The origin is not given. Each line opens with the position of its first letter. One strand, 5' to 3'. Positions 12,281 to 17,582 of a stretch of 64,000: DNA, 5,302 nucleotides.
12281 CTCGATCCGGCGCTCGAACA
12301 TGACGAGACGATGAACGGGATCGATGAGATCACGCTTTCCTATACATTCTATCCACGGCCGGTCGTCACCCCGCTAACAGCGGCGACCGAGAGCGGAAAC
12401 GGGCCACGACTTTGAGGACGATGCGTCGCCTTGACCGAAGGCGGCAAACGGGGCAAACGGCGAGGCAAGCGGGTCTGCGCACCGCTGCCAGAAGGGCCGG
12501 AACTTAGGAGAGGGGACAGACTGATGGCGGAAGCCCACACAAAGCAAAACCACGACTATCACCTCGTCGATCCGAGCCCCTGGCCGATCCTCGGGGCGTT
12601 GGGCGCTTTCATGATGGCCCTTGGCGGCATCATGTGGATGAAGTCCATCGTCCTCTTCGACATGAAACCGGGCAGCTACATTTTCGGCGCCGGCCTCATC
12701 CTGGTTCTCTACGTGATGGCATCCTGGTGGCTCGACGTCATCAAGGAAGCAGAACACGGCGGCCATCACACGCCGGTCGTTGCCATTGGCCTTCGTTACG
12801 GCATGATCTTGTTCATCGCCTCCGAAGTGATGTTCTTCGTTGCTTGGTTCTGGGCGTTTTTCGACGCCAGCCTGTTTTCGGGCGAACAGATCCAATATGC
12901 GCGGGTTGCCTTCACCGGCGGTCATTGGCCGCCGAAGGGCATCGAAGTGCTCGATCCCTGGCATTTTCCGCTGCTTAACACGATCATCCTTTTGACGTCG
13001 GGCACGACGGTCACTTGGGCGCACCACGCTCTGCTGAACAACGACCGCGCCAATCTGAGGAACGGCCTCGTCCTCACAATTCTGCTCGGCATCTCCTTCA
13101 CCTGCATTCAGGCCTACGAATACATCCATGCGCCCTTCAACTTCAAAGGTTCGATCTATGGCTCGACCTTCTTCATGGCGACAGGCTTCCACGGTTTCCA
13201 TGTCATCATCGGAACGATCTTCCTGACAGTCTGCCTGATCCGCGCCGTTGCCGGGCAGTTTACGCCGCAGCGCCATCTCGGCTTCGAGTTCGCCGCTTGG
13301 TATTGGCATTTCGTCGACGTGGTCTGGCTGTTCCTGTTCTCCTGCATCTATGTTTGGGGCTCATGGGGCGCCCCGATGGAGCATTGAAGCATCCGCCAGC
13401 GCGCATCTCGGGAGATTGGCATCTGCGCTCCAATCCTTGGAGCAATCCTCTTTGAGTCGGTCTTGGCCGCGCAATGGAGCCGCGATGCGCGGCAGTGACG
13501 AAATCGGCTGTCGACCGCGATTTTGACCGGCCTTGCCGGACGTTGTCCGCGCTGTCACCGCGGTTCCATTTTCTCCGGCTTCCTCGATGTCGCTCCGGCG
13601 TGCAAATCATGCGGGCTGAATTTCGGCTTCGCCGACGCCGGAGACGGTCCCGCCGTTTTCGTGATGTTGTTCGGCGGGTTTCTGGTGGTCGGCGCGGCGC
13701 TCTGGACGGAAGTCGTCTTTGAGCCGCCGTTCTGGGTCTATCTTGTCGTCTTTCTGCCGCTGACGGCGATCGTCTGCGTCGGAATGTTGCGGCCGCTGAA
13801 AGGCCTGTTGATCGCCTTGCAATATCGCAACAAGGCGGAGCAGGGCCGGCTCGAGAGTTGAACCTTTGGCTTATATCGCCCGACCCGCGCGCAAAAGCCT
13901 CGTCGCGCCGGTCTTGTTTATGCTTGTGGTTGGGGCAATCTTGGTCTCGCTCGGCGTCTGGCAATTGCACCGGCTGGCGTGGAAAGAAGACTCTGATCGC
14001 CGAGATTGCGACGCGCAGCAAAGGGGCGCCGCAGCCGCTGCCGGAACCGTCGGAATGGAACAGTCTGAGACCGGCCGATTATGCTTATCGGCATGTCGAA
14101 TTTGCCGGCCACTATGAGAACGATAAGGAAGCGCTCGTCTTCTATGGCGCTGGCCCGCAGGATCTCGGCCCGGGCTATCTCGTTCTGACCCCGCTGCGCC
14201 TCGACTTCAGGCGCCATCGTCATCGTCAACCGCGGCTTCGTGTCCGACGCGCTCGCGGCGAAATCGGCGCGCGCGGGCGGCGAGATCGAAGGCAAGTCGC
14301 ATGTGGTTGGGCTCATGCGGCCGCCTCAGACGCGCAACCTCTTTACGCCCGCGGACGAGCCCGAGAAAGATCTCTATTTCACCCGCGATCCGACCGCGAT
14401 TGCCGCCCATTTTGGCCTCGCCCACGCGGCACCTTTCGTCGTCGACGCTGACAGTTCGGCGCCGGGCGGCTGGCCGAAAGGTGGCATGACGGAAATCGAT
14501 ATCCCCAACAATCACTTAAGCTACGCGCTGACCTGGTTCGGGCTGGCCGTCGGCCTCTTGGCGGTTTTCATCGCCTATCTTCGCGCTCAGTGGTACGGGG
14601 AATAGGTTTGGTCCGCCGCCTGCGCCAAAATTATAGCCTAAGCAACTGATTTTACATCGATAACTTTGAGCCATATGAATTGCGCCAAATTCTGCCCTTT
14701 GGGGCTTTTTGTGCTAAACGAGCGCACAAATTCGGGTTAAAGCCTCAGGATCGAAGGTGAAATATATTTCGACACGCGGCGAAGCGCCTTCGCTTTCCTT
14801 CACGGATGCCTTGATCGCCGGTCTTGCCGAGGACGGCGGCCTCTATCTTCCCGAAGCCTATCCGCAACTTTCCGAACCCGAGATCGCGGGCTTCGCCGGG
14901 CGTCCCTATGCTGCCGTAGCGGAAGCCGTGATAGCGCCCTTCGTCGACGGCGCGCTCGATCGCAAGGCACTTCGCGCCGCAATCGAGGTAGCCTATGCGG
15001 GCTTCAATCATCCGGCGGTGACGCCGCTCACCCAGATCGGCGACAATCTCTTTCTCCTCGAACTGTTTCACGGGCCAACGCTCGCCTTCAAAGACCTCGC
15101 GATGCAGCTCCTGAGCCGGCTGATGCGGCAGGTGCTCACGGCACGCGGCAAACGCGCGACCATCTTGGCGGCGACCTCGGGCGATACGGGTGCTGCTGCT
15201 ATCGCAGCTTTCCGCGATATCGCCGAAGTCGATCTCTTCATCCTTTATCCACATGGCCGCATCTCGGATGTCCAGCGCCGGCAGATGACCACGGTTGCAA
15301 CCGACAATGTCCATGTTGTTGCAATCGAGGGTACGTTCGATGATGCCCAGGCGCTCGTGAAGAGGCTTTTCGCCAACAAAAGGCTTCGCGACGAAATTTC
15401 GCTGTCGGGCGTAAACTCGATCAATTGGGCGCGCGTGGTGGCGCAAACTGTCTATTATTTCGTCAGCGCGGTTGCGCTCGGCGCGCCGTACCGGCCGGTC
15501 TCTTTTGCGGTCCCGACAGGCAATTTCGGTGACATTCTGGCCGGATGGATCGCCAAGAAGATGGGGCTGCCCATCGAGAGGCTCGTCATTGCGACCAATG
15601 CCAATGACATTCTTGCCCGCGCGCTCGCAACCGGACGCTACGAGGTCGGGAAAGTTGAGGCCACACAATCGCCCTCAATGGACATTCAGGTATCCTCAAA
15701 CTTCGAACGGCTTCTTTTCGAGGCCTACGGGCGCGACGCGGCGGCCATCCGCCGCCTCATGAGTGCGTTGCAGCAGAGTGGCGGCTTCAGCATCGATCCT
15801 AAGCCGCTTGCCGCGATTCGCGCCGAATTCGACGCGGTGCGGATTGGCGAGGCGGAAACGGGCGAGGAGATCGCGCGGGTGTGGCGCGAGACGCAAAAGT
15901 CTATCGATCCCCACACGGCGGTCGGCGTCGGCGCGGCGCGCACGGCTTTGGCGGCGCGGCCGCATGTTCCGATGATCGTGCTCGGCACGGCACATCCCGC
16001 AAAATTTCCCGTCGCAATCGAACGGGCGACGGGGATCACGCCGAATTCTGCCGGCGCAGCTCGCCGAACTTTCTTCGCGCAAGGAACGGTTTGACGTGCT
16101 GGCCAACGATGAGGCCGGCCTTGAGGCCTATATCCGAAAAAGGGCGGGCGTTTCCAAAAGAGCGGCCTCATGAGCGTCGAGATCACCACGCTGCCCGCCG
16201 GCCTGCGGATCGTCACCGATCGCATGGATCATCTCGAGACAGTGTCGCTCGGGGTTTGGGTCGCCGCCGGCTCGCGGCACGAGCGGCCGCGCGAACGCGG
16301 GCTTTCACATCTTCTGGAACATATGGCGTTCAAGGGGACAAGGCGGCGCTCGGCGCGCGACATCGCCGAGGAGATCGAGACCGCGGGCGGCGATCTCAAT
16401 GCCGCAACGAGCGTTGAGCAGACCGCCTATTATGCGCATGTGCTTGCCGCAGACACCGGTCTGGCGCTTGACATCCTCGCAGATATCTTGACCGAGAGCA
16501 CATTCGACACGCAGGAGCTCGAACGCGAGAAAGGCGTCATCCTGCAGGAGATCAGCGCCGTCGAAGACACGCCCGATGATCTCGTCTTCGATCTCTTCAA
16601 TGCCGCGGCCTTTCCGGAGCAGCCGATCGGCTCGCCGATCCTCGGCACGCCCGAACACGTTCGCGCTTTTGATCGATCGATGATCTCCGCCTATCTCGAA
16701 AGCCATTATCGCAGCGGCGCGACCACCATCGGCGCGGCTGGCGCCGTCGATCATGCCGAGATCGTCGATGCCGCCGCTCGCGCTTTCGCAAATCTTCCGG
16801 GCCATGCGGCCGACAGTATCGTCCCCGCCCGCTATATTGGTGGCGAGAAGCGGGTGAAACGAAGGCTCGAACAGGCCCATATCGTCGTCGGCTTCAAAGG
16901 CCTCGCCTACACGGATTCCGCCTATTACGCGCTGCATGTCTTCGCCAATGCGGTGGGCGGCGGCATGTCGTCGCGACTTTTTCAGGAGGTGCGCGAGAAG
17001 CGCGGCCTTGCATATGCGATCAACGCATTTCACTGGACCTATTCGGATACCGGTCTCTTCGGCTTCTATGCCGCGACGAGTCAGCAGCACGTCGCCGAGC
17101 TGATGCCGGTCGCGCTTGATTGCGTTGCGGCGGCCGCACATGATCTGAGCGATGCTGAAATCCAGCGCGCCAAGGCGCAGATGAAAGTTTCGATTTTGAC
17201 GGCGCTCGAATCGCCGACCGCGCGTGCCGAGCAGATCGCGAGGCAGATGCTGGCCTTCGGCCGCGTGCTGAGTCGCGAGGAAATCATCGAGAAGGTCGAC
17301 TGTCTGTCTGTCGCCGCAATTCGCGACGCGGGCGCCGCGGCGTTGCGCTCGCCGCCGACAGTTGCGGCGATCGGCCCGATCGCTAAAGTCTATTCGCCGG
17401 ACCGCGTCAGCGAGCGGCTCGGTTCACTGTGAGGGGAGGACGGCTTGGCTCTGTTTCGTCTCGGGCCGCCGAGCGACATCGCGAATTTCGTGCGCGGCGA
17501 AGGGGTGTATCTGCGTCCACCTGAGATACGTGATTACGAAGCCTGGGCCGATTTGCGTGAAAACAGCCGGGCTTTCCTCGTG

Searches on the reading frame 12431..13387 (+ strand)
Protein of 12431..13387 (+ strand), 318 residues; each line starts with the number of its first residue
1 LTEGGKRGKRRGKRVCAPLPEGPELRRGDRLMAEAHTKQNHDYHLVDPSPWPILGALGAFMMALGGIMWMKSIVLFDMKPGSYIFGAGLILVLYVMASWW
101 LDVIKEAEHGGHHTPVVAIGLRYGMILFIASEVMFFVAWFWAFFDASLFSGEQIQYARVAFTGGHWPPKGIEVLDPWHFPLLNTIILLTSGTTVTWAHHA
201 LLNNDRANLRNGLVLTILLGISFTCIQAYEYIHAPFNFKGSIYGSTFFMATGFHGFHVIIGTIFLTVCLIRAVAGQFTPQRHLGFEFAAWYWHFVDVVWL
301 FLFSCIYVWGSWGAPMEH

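Call 14: search_protein_families(library=pfam, proteins=[window:12431-13387:+], max_evalue=0.001)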
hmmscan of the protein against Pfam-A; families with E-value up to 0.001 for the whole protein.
window:12431-13387:+ (318 aa): 1 family
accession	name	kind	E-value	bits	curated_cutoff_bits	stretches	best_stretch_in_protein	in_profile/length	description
PF00510.24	COX3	-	3.1e-95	319.4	23.8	1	41-311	1-258/258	Cytochrome c oxidase subunit III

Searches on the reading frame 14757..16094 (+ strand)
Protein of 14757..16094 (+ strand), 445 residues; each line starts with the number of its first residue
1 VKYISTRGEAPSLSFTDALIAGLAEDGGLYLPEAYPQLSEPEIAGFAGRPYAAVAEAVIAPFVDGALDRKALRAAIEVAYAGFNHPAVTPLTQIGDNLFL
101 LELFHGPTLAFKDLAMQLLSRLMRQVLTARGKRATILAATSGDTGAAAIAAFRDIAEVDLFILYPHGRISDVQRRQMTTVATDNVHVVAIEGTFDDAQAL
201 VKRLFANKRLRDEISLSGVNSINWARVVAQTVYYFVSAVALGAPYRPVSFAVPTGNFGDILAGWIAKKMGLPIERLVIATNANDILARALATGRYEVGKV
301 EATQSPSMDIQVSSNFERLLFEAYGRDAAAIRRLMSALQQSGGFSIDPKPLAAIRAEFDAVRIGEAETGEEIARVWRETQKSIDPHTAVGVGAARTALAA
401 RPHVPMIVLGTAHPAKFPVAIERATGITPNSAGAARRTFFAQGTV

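Call 11: search_protein_families(library=pfam, proteins=[window:14757-16094:+], max_evalue=0.001)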
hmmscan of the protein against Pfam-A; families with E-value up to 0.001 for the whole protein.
window:14757-16094:+ (445 aa): 3 families
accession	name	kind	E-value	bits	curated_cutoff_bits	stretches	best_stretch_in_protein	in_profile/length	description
PF14821.11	Thr_synth_N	-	4.2e-24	84.9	25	1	2-80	1-79/79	Threonine synthase N terminus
PF00291.31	PALP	-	1.5e-23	84.1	35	1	91-394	10-275/295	Pyridoxal-phosphate dependent enzyme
PF24857.1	THR4_C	-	8.9e-09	35.8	27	1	387-424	1-40/85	Threonine synthase, C-terminal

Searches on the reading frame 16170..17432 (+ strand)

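Call 11: search_protein_families(library=pfam, proteins=[window:16170-17432:+], max_evalue=0.001)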
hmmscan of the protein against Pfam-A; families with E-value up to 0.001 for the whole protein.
window:16170-17432:+ (420 aa): 3 families
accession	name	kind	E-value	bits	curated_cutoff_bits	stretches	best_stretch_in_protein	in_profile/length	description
PF00675.25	Peptidase_M16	-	1.1e-45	155.6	22.3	1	15-160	3-148/149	Insulinase (Peptidase family M16)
PF05193.26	Peptidase_M16_C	-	6.3e-37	127.6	23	1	168-338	3-181/181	Peptidase M16 inactive domain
PF22456.1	PqqF-like_C_4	-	0.0009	19.8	27.5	0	266-355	6-95/100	PQQ synthase PqqF-like, C-terminal lobe domain 4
